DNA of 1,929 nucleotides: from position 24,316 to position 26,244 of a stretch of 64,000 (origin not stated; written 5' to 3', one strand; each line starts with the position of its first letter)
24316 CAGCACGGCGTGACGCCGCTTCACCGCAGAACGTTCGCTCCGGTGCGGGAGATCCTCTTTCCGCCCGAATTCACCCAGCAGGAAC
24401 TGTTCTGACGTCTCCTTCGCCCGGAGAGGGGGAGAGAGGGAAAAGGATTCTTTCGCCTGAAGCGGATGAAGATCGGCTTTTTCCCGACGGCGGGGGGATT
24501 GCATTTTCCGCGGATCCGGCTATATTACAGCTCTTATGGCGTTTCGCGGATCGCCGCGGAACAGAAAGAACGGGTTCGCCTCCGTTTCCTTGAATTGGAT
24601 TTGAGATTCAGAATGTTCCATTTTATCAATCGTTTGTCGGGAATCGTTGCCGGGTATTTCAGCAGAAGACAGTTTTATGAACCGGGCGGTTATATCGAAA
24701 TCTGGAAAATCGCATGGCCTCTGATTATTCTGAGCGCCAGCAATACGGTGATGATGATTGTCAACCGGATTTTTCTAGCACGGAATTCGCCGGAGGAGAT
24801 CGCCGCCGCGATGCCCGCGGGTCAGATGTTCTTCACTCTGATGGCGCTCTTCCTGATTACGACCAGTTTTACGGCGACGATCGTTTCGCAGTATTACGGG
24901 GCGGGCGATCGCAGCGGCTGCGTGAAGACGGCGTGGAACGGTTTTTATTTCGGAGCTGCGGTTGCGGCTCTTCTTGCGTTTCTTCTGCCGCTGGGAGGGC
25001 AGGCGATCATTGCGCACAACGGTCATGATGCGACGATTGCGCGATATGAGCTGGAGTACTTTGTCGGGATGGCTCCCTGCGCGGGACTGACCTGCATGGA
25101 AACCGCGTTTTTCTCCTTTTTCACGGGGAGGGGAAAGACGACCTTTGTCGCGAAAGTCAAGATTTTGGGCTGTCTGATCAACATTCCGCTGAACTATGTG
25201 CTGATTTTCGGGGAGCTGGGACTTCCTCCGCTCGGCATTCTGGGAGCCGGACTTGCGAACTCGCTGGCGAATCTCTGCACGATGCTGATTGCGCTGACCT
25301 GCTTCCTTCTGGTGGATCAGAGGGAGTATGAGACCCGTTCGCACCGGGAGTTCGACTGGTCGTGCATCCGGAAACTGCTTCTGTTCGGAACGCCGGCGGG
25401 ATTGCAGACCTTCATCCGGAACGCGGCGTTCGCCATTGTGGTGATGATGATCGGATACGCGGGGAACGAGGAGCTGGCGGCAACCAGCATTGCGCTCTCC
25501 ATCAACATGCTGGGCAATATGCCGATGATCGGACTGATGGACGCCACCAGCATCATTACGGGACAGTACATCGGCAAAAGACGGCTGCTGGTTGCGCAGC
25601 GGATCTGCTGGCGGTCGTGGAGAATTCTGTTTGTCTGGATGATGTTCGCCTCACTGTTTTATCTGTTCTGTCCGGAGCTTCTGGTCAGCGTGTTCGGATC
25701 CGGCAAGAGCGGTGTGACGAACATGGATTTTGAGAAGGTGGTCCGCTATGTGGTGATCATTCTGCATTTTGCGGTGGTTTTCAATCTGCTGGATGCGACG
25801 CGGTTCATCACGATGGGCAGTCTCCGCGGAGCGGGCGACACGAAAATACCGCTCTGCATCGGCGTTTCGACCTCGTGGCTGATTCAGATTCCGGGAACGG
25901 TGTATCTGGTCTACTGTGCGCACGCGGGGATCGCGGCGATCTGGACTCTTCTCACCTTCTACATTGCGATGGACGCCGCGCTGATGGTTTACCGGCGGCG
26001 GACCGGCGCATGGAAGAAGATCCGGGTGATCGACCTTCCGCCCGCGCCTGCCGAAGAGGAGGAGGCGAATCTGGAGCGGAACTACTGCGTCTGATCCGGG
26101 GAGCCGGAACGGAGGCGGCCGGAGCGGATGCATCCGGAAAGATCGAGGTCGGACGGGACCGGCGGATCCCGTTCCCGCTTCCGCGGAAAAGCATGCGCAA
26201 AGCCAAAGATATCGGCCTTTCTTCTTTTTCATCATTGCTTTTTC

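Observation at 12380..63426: Five copies of one cassette: dedicated regulator + H-X9-DG pseudopilin + Sec-signal CAZyme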

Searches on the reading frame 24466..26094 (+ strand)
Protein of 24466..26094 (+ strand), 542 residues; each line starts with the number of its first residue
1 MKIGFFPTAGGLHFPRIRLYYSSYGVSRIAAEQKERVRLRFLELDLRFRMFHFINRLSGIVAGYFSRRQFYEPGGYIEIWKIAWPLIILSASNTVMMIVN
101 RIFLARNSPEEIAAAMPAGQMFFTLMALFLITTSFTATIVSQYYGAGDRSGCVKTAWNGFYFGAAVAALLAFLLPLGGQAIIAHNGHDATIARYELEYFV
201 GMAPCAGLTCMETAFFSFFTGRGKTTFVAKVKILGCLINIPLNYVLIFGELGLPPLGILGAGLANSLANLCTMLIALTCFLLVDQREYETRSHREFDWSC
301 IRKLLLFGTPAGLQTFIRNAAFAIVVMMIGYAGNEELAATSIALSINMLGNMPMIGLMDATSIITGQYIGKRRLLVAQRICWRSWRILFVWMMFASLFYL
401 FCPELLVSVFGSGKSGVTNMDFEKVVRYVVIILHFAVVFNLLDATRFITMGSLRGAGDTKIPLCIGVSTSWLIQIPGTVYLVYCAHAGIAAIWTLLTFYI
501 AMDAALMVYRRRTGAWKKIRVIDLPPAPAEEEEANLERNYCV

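Call 15: search_protein_families(library=pfam, proteins=[window:24466-26094:+], max_evalue=0.001)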
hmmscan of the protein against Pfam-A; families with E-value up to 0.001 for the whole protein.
window:24466-26094:+ (542 aa): 1 family
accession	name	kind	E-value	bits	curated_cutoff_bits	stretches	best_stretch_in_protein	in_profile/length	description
PF01554.23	MatE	-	1.1e-36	126.4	24.9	2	310-477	1-158/161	MatE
